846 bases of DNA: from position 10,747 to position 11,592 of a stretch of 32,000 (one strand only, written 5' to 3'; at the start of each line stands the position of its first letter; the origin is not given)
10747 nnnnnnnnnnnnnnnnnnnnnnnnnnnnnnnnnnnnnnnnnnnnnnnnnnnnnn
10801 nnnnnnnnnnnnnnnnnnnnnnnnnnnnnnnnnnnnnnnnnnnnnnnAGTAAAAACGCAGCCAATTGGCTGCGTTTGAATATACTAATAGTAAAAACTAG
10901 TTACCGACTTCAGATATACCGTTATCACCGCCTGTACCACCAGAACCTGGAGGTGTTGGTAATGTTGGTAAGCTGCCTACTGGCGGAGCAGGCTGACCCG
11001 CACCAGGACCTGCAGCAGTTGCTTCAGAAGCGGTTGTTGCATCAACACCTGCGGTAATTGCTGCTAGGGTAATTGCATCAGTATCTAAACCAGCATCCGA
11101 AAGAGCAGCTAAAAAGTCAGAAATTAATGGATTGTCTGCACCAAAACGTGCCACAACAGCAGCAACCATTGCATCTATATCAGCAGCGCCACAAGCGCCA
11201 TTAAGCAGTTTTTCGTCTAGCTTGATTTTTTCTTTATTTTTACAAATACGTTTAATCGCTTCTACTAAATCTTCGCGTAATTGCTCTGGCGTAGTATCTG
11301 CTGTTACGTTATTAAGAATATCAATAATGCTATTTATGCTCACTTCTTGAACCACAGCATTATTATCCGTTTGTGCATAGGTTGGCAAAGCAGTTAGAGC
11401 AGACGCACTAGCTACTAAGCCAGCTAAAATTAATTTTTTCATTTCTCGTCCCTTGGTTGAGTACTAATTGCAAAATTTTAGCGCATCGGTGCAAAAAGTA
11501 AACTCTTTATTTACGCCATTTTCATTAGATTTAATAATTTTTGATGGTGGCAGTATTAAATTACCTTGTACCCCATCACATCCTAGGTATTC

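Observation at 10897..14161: lapG-lapD c-di-GMP proteolysis switch whose operon continues into a small Sec-secreted protein carrying a TAAG motif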

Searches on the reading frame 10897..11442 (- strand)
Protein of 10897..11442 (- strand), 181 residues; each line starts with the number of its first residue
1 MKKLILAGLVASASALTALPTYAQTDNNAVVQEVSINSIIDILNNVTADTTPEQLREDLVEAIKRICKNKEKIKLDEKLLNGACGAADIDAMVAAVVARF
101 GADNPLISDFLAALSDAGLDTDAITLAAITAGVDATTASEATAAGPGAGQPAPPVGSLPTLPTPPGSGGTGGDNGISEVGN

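Call 3: search_protein_families(library=pfam, proteins=[window:10897-11442:-], max_evalue=0.01)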
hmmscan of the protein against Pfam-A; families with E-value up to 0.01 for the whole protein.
window:10897-11442:- (181 aa): 0 families

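Call 5: find_homologous_proteins(query=window:10897-11442:-, max_evalue=0.001)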
Query window:10897-11442:- (181 aa): 76 proteins with E <= 0.001 among 3246 candidates.
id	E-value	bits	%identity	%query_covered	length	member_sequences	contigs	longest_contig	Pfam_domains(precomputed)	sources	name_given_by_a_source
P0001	9.9e-104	362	98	100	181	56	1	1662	-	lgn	-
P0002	1.8e-96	339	92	100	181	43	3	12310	-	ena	-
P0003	4.9e-95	334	90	100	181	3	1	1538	-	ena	-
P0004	2.3e-87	309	85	100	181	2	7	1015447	-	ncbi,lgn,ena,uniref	ncbi:hypothetical protein [Pseudoalteromonas distincta]|uniref:hypothetical protein n=1 Tax=Pseudoal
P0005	3.7e-85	302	81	100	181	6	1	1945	-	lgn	-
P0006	4.7e-83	295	80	100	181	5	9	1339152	-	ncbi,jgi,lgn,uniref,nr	ncbi:hypothetical protein [Pseudoalteromonas sp. L1]|uniref:hypothetical protein n=1 Tax=unclassifie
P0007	4.8e-79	282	77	100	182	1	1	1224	-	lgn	-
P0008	1.8e-76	274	76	100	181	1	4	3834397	-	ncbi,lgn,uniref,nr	ncbi:hypothetical protein [Pseudoalteromonas ostreae]|uniref:hypothetical protein n=1 Tax=Pseudoalte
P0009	1.1e-75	271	74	100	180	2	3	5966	-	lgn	-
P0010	5.6e-73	262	74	100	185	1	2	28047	-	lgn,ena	-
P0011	2.6e-70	254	72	100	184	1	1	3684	-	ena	-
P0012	3.1e-70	253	71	100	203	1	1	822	-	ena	-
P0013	2.5e-67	244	69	100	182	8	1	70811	-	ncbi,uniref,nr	ncbi:hypothetical protein [Pseudoalteromonas sp. S558]|uniref:hypothetical protein n=1 Tax=Pseudoalt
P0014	3.0e-65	237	67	100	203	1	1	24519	-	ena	-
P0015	2.8e-63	231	62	100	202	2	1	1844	-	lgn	-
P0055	6.0e-43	165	46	91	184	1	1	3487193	-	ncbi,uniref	ncbi:hypothetical protein [Pseudoalteromonas mariniglutinosa]|uniref:hypothetical protein n=1 Tax=Ps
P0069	9.1e-30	122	48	100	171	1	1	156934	-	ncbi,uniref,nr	ncbi:hypothetical protein KZZ04_10610 [Pseudoalteromonas sp. CR1]|uniref:hypothetical protein n=1 Ta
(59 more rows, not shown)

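Call 6: search_protein_families(library=ncbifam, proteins=[window:10897-11442:-], max_evalue=0.001)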
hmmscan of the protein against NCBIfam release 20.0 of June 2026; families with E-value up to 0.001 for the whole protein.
window:10897-11442:- (181 aa): 0 families

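Call 9: search_protein_families(library=ncbifam, proteins=[window:10897-11442:-], max_evalue=10)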
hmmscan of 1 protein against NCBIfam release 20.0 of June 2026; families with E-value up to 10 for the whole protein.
window:10897-11442:- (181 aa): 3 families
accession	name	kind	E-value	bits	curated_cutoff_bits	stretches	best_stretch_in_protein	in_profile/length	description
NF045879.1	ICE_Mbov_0392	equivalog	0.069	12.9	40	1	32-74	16-58/188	Mbov_0392 family ICE element protein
NF033634.1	SLATT_1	domain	0.13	12.3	41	1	4-67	56-121/132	SLATT domain-containing protein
NF033682.1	retention_LapA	subfamily_domain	0.17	12.1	50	1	121-149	89-116/145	retention module-containing protein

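Call 15: find_encoding_contigs(protein=P0069, flank=10000, max_places=3)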
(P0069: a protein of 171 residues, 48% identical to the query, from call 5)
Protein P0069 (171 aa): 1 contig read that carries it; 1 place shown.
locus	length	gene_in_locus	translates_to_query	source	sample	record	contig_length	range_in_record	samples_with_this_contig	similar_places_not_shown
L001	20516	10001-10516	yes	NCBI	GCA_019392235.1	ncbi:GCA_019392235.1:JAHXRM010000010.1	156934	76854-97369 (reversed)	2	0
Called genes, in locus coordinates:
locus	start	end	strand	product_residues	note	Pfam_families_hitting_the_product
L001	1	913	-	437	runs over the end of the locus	PF01943:Polysacc_synt, PF13440:Polysacc_synt_3, PF01554:MatE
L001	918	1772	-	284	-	PF04932:Wzy_C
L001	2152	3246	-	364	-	PF13439:Glyco_transf_4 (weak), PF00534:Glycos_transf_1, PF13692:Glyco_trans_1_4, PF13524:Glyco_trans_1_2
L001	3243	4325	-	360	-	PF13439:Glyco_transf_4, PF00534:Glycos_transf_1, PF13692:Glyco_trans_1_4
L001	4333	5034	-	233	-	PF03808:Glyco_tran_WecG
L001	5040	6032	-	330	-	PF00106:adh_short (faint), PF01073:3Beta_HSD, PF01370:Epimerase, PF02719:Polysacc_synt_2, PF04321:RmlD_sub_bind, PF07993:NAD_binding_4 (faint), PF16363:GDP_Man_Dehyd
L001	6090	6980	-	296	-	PF00483:NTP_transferase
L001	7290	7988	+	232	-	PF06035:Peptidase_C93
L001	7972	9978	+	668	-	PF16448:LapD_MoxY_N, PF00990:GGDEF, PF00563:EAL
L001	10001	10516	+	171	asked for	-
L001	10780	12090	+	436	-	PF04932:Wzy_C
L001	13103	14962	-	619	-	PF09423:PhoD (weak)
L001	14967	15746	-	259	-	PF01026:TatD_DNase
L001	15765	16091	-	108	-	PF07238:PilZ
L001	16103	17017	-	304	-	PF13177:DNA_pol3_delta2, PF00004:AAA (weak)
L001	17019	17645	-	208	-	PF02223:Thymidylate_kin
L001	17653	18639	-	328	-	PF02618:YceG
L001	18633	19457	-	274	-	PF01063:Aminotran_4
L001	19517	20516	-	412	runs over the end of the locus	PF00109:ketoacyl-synt, PF02801:Ketoacyl-synt_C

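Call 16: find_encoding_contigs(protein=P0055, flank=10000, max_places=3)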
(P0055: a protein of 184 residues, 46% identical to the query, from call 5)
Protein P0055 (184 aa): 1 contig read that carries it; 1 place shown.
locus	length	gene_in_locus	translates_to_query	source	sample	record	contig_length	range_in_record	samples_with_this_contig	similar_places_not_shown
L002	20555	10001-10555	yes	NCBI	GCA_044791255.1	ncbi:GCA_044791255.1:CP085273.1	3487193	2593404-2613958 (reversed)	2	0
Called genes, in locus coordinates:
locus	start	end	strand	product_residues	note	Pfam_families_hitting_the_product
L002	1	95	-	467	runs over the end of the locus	PF13440:Polysacc_synt_3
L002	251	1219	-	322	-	PF04932:Wzy_C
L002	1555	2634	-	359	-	PF13439:Glyco_transf_4, PF13579:Glyco_trans_4_4 (weak), PF20706:GT4-conflict (weak), PF00534:Glycos_transf_1, PF13692:Glyco_trans_1_4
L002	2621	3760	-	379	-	PF13439:Glyco_transf_4, PF13579:Glyco_trans_4_4 (faint), PF00534:Glycos_transf_1, PF13692:Glyco_trans_1_4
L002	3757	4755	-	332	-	PF00106:adh_short (faint), PF01073:3Beta_HSD, PF01370:Epimerase, PF02719:Polysacc_synt_2, PF04321:RmlD_sub_bind, PF07993:NAD_binding_4 (faint), PF13460:NAD_binding_10 (weak), PF16363:GDP_Man_Dehyd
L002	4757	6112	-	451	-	PF03721:UDPG_MGDP_dh_N, PF00984:UDPG_MGDP_dh, PF03720:UDPG_MGDP_dh_C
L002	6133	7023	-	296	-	PF00483:NTP_transferase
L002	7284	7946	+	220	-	PF06035:Peptidase_C93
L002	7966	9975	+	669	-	PF16448:LapD_MoxY_N, PF00990:GGDEF, PF00563:EAL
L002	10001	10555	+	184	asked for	-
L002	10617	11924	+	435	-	PF04932:Wzy_C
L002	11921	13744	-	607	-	PF09423:PhoD (faint)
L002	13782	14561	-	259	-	PF01026:TatD_DNase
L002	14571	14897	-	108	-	PF07238:PilZ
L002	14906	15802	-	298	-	PF13177:DNA_pol3_delta2, PF00004:AAA (weak)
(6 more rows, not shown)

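Call 29: predict_structure(alignment_id=A1)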
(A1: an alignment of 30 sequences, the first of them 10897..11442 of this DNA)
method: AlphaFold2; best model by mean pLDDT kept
length: 181 residues; sequences in the alignment: 30
mean_pLDDT: 64.3   pTM: 0.54
mean pLDDT of the five models: 64.3, 61.6, 61.2, 56.3, 56.1
residues with pLDDT >= 90: 1; 70-90: 92; 50-70: 13; < 50: 75
segments of 3 or more residues with pLDDT < 50: 1-28, 71-82, 146-174, 176-181
pLDDT, mean of each block of 10 residues (from residue 1): 43 38 45 70 80 81 75 45 71 86 85 85 88 87 57 37 41 45 39
secondary structure, 60 per line:
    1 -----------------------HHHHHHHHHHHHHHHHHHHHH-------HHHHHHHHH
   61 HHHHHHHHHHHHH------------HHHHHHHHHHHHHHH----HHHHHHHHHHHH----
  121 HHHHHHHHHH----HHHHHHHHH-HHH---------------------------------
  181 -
elements in order: H24-44 H52-73 H86-100 H105-116 H121-130 H135-143

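Call 34: search_protein_representatives(alignment_id=A1)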
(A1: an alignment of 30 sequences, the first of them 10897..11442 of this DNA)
Query: 30 sequences, 183 profile positions. Proteins with E-value up to 0.001 (for the whole library): 57; up to 1e-10: 26; up to 1e-30: 9. The best 57 are listed.
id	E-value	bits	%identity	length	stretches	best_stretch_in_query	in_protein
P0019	2.1e-81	288.6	-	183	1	1-183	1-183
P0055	1.1e-71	256.9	-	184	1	1-183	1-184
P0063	1.5e-63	230.5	-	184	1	1-183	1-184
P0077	3.8e-58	212.8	-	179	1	1-183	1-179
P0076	9.9e-39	149.5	-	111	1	87-183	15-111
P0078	2.0e-38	148.5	-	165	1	1-181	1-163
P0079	4.8e-34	134.3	-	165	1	10-181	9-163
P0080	4.0e-32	128.0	-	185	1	1-182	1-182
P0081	1.3e-31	126.3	-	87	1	61-146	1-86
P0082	2.1e-28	115.9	-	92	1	1-92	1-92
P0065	7.5e-26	107.6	-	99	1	1-77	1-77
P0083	9.1e-18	81.2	-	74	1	1-71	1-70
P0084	8.0e-17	78.1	-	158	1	83-180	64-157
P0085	1.1e-15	74.5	-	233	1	59-180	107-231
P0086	1.2e-15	74.3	-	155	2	83-180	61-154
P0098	2.9e-10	56.7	-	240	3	90-181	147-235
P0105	1.2e-07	48.3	-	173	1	51-151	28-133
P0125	3.4e-04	37.0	-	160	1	74-176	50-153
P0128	9.5e-04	35.5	-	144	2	111-151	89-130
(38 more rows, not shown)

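Call 35: fold_search(model_id=the predicted structure, library=pdb)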
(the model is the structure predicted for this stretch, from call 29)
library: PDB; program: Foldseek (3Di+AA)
matches with E <= 10: 217; with E <= 0.001: 0
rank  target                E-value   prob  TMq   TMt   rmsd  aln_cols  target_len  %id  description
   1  9efq_J                5.3e-01  0.21  0.22  0.11  15.4       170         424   10  Cryo-EM structure of COP9 signalosome precatalytic state with neddylated cullin-2 (released 2025-12-03)
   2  8wqb_B                8.8e-01  0.44  0.31  0.10   8.3       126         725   17  Cryo-EM structure of CUL2-RBX1-ELOB-ELOC-FEM1B bound with the C-degron of CCDC89 (conformation 2) (released 2024-04-03)
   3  4eoz_B                1.0e+00  0.21  0.22  0.15  10.3       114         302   16  Crystal structure of the SPOP BTB domain complexed with the Cul3 N-terminal domain (released 2012-05-30)
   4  9t32_E                1.2e+00  0.44  0.34  0.12   7.7       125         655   15  The Cullin 2 RING VHL E3 ligase dimerised by the homoPROTAC CM11 (released 2025-12-03)
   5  8cws_A                1.3e+00  0.15  0.22  0.10  15.8       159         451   10  Accurate computational design of genetically encoded 3D protein crystals (released 2023-11-01)
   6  7udk_A                1.7e+00  0.14  0.25  0.26  12.9       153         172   14  Crystal structure of designed helical repeat protein RPB_LRP2_R4 bound to LRPx4 peptide (released 2023-03-22)
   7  5k7v_A                1.7e+00  0.09  0.19  0.15  12.0       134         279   16  Computational Design of Self-Assembling Cyclic Protein Homooligomers (released 2017-04-12)
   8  8rx0_E                1.9e+00  0.25  0.32  0.12   8.4       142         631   16  (NEDD8)-CRL2VHL-MZ1-Brd4BD2-Ub(G76S, K48C)-UBE2R1(C93K, S138C, C191S, C223S)-Ub (released 2024-03-06)
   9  8je2_A                1.9e+00  0.21  0.32  0.16   8.2       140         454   17  Cryo-EM structure of neddylated Cul2-Rbx1-EloBC-FEM1B complexed with FNIP1-FLCN (released 2024-02-28)
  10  7mwq_A                1.9e+00  0.16  0.25  0.23   8.3       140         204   14  Structure of De Novo designed beta sheet heterodimer LHD29A53/B53 (released 2022-01-19)
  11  3aqs_A                2.1e+00  0.08  0.20  0.19   9.8       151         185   10  Crystal structure of RolR (NCGL1110) without ligand (released 2011-07-06)
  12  7dgy                  2.3e+00  0.38  0.30  0.51   9.3       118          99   11  De novo designed protein H4C2R (released 2021-12-15)
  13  1zu2_MODEL_1_A        2.4e+00  0.09  0.20  0.22  13.0       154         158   11  Solution NMR structure of the plant Tom20 mitochondrial import receptor from Arabidopsis thaliana (released 2005-12-06)
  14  8ij1_A                2.5e+00  0.12  0.26  0.09   8.6       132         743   18  Protomer 1 and 2 of the asymmetry trimer of the Cul2-Rbx1-EloBC-FEM1B ubiquitin ligase complex (released 2024-02-28)
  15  11kc_A                2.5e+00  0.06  0.18  0.16  15.6       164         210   13  Cryo-EM determined structure of designed nanoparticle O43-TM (released 2026-04-08)
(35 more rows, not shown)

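Call 50: search_protein_families(library=ncbifam, alignment_id=A2, max_evalue=10)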
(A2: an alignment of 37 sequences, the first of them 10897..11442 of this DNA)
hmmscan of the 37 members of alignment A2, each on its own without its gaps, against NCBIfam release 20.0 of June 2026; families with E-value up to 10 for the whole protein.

A. member 1, window:10897-11442:- (181 aa): 3 families
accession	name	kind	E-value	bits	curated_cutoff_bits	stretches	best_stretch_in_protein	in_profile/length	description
NF045879.1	ICE_Mbov_0392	equivalog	0.069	12.9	40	1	32-74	16-58/188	Mbov_0392 family ICE element protein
NF033634.1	SLATT_1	domain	0.13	12.3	41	1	4-67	56-121/132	SLATT domain-containing protein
NF033682.1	retention_LapA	subfamily_domain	0.17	12.1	50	1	121-149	89-116/145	retention module-containing protein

B. families by the number of members that match (of 37 scanned): 55 families (the first 25 are shown)
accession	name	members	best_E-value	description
NF033682.1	retention_LapA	17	0.00016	retention module-containing protein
TIGR04529.1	MTB_hemophore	3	0.0098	hemophore-related protein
NF006949.0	PRK09431.1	2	0.088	asparagine synthase B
NF051436.1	NheA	2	0.21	non-hemolytic enterotoxin subunit A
NF041742.1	WGxxGxxG_fam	2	0.89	WGxxGxxG family protein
NF058656.1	NEAT_IsdX2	2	3.4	NEAT domain-containing hemophore IsdX2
NF004524.0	PRK05869.1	1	0.0011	enoyl-CoA hydratase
TIGR00838.1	argH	1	0.002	argininosuccinate lyase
TIGR04429.1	Phr_nterm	1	0.0038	Phr family secreted Rap phosphatase inhibitor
NF004859.0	PRK06214.1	1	0.0041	sulfite reductase subunit alpha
NF011453.0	PRK14873.1-3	1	0.0064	primosome assembly protein PriA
TIGR01138.1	cysM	1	0.0081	cysteine synthase B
NF038319.1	DISARM_DrmC_I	1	0.0084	DISARM system phospholipase D-like protein DrmC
NF008735.0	PRK11761.1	1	0.0091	cysteine synthase CysM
NF007680.0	PRK10355.1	1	0.012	D-xylose ABC transporter substrate-binding protein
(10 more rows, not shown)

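Call 51: find_homologous_proteins(query=A2, max_evalue=0.001)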
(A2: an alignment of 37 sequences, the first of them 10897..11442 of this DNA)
Query A2 (37 sequences) (181 aa, profile of the alignment): 113 proteins with E <= 0.001 among 8000 candidates.
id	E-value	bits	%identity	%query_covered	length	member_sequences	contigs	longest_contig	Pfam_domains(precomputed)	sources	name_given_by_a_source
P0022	4.1e-42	163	61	100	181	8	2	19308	-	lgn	-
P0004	1.3e-41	161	85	100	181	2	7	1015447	-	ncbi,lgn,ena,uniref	ncbi:hypothetical protein [Pseudoalteromonas distincta]|uniref:hypothetical protein n=1 Tax=Pseudoal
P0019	2.0e-41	160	64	82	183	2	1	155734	-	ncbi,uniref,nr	ncbi:hypothetical protein I6F65_02145 [Pseudoalteromonas sp. SWXJZ94C]|uniref:hypothetical protein n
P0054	3.1e-41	160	56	100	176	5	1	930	-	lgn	-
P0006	2.3e-40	157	80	100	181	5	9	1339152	-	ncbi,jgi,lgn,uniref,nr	ncbi:hypothetical protein [Pseudoalteromonas sp. L1]|uniref:hypothetical protein n=1 Tax=unclassifie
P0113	3.4e-40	156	34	31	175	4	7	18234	-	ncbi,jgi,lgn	ncbi:MAG: hypothetical protein ACI9YH_005202 [Colwellia sp.]|jgi:hypothetical protein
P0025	7.7e-40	155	59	100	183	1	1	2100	-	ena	-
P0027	1.1e-39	155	56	100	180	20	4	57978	-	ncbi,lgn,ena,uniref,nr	ncbi:hypothetical protein [Pseudoalteromonas sp. SR45-4]|uniref:hypothetical protein n=1 Tax=Pseudoa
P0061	1.1e-39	155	53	100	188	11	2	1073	-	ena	-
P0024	1.4e-39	154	60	100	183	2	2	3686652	-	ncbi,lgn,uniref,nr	ncbi:hypothetical protein PspMM1_13490 [Pseudoalteromonas sp. MM1]|uniref:hypothetical protein n=1 T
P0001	1.6e-39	154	98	100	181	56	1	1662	-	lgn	-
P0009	2.0e-39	154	74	100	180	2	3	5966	-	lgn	-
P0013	3.5e-39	153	69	100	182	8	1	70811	-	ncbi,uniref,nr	ncbi:hypothetical protein [Pseudoalteromonas sp. S558]|uniref:hypothetical protein n=1 Tax=Pseudoalt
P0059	4.9e-39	153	56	100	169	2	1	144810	-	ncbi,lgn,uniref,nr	ncbi:hypothetical protein [Pseudoalteromonas sp. SR41-1]|uniref:hypothetical protein n=1 Tax=Pseudoa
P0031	6.5e-39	152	56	100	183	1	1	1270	-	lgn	-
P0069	3.9e-31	127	48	100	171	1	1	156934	-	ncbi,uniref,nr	ncbi:hypothetical protein KZZ04_10610 [Pseudoalteromonas sp. CR1]|uniref:hypothetical protein n=1 Ta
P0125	1.8e-21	95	34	36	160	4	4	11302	-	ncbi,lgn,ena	-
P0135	1.1e-16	80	-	-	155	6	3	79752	-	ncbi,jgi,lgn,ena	-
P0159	1.9e-14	72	32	21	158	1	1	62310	-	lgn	-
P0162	2.4e-14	72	-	-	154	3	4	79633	-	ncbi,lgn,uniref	ncbi:hypothetical protein [Rheinheimera texasensis]|uniref:hypothetical protein n=1 Tax=Rheinheimera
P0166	1.2e-13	70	-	-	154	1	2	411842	-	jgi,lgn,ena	jgi:hypothetical protein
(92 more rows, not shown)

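Call 52: find_encoding_contigs(protein=P0162, flank=10000, max_places=2)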
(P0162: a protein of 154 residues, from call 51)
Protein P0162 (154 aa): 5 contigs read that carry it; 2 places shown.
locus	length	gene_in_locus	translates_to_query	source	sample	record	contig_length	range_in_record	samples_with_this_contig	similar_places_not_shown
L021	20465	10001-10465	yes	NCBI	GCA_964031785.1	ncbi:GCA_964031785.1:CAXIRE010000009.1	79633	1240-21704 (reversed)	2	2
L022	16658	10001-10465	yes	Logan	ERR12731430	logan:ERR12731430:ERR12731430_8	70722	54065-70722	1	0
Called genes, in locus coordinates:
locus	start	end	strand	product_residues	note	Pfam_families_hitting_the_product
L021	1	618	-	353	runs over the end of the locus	PF04932:Wzy_C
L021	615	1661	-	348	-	PF00534:Glycos_transf_1, PF13692:Glyco_trans_1_4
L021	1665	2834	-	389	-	-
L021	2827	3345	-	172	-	PF00132:Hexapep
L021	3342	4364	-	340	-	PF00106:adh_short (faint), PF01073:3Beta_HSD, PF01370:Epimerase, PF02719:Polysacc_synt_2, PF04321:RmlD_sub_bind, PF07993:NAD_binding_4 (faint), PF16363:GDP_Man_Dehyd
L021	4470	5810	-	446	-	PF03721:UDPG_MGDP_dh_N, PF00984:UDPG_MGDP_dh, PF03720:UDPG_MGDP_dh_C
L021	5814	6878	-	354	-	PF00483:NTP_transferase, PF12804:NTP_transf_3 (weak)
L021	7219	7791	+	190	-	PF06035:Peptidase_C93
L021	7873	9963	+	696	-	PF16448:LapD_MoxY_N, PF00990:GGDEF, PF00563:EAL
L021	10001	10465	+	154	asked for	-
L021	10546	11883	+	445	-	PF04932:Wzy_C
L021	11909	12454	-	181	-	PF03942:DTW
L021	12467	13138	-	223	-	PF11205:DUF2987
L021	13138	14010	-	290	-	PF01832:Glucosaminidase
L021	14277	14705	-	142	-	PF04970:LRAT (weak)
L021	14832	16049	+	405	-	PF00155:Aminotran_1_2, PF01041:DegT_DnrJ_EryC1 (weak)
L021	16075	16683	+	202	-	PF12917:YfbR-like, PF13023:HD_3, PF01966:HD (weak)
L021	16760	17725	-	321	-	PF01545:Cation_efflux, PF16916:ZT_dimer (weak)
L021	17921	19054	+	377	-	-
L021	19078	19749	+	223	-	PF01464:SLT (weak)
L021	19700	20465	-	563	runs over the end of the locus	PF12697:Abhydrolase_6 (weak)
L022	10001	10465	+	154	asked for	-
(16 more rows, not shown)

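Call 53: find_encoding_contigs(protein=P0166, flank=10000, max_places=2)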
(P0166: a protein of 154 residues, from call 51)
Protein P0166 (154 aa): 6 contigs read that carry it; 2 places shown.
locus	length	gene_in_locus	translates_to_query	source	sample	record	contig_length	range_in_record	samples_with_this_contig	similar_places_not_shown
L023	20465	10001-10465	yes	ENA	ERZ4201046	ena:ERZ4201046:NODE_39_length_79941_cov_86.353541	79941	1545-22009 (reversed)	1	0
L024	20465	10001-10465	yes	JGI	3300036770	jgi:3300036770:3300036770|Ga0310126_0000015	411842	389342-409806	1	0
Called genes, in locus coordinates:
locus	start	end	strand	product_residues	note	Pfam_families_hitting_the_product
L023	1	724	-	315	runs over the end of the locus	PF00534:Glycos_transf_1, PF13692:Glyco_trans_1_4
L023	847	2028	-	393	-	-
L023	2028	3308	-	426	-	-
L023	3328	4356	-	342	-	PF00106:adh_short (weak), PF01073:3Beta_HSD, PF01370:Epimerase, PF02719:Polysacc_synt_2, PF04321:RmlD_sub_bind, PF07993:NAD_binding_4 (weak), PF16363:GDP_Man_Dehyd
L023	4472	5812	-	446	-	PF03721:UDPG_MGDP_dh_N, PF00984:UDPG_MGDP_dh, PF03720:UDPG_MGDP_dh_C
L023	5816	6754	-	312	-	PF00483:NTP_transferase, PF12804:NTP_transf_3 (weak)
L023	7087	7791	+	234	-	PF06035:Peptidase_C93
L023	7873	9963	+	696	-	PF16448:LapD_MoxY_N, PF00990:GGDEF, PF00563:EAL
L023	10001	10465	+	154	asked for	-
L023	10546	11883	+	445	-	PF04932:Wzy_C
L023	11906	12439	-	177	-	PF03942:DTW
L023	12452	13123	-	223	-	PF11205:DUF2987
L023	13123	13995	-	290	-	PF01832:Glucosaminidase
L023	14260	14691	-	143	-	PF04970:LRAT (weak)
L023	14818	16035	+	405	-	PF00155:Aminotran_1_2, PF01041:DegT_DnrJ_EryC1 (weak)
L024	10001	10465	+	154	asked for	-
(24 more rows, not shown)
